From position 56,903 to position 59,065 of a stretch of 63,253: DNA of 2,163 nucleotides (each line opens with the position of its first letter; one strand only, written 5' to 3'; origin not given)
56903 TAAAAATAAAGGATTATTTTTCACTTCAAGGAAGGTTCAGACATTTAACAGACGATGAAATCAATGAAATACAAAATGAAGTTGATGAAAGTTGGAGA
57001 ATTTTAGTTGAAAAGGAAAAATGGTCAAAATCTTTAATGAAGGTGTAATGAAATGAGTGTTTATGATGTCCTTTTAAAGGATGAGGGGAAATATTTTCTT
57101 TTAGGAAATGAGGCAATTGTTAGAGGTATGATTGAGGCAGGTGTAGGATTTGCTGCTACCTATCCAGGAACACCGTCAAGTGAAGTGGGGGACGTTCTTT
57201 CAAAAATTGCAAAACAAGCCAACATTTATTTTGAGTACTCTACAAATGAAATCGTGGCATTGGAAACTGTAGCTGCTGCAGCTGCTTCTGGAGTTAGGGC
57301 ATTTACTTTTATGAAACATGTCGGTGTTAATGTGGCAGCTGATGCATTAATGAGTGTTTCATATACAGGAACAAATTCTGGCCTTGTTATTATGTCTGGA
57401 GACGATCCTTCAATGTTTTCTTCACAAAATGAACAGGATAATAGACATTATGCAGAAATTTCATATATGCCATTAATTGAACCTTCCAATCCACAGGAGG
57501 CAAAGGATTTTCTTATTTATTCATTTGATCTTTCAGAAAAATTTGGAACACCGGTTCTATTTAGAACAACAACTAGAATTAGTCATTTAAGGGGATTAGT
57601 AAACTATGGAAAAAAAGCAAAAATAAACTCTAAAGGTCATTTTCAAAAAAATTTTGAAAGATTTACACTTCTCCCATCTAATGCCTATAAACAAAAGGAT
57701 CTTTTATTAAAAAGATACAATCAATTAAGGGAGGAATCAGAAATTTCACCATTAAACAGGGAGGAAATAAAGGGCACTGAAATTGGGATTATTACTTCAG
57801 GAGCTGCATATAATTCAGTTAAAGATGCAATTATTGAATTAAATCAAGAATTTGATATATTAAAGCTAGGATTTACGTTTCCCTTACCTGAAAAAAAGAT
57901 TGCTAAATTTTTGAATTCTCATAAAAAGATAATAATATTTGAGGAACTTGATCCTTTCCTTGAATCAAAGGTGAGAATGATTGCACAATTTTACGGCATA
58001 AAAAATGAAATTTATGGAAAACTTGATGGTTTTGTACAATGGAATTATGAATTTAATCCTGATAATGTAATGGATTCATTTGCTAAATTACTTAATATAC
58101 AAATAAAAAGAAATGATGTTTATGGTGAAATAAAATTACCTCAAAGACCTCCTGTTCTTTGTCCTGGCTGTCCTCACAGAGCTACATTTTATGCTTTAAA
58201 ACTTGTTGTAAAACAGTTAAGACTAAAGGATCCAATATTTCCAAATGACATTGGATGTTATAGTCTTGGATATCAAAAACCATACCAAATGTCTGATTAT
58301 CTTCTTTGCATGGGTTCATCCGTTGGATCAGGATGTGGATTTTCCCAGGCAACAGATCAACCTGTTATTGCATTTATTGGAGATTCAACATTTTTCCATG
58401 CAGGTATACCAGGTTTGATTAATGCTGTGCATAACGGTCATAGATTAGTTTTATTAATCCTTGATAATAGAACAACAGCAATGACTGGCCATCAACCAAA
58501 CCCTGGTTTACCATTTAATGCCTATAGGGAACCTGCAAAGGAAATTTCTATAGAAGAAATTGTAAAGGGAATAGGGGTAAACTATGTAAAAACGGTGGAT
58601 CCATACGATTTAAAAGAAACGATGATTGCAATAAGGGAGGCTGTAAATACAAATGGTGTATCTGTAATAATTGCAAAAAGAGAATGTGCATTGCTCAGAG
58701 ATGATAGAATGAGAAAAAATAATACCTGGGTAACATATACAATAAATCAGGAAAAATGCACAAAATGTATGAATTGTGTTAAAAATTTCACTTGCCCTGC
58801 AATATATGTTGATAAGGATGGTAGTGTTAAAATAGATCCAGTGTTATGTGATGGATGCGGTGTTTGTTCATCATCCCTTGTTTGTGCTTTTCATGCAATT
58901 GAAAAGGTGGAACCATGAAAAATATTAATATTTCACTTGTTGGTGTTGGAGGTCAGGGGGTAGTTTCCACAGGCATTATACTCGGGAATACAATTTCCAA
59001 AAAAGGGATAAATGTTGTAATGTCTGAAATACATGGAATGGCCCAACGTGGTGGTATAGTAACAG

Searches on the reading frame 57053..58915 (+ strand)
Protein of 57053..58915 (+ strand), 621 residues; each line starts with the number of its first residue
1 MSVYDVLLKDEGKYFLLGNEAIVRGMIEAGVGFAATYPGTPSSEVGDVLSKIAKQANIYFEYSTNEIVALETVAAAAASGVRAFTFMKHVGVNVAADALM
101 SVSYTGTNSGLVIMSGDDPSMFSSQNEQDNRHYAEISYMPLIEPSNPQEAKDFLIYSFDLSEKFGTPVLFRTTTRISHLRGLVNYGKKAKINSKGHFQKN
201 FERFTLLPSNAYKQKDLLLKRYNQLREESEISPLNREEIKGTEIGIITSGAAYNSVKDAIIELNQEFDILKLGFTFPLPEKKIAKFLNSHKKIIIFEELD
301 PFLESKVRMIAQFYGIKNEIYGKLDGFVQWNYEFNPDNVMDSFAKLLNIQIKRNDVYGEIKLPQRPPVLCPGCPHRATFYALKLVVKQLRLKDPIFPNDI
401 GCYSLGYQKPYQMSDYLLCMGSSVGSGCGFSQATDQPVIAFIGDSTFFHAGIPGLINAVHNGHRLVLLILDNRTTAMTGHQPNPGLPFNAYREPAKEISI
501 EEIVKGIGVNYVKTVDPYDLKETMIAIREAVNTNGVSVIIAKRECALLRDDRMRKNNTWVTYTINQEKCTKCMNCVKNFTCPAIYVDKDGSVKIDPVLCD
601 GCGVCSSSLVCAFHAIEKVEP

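Call 76: search_protein_families(library=pfam, proteins=[window:57053-58915:+], max_evalue=0.00001)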
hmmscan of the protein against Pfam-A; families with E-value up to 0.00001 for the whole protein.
window:57053-58915:+ (621 aa): 2 families
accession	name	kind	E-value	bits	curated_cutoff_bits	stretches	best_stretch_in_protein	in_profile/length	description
PF02775.26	TPP_enzyme_C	-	5.2e-23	82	21.9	1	399-540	1-150/151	Thiamine pyrophosphate enzyme, C-terminal TPP binding domain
PF01855.24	POR_N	-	3e-16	60.3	27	1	25-203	2-186/231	Pyruvate flavodoxin/ferredoxin oxidoreductase, thiamine diP-bdg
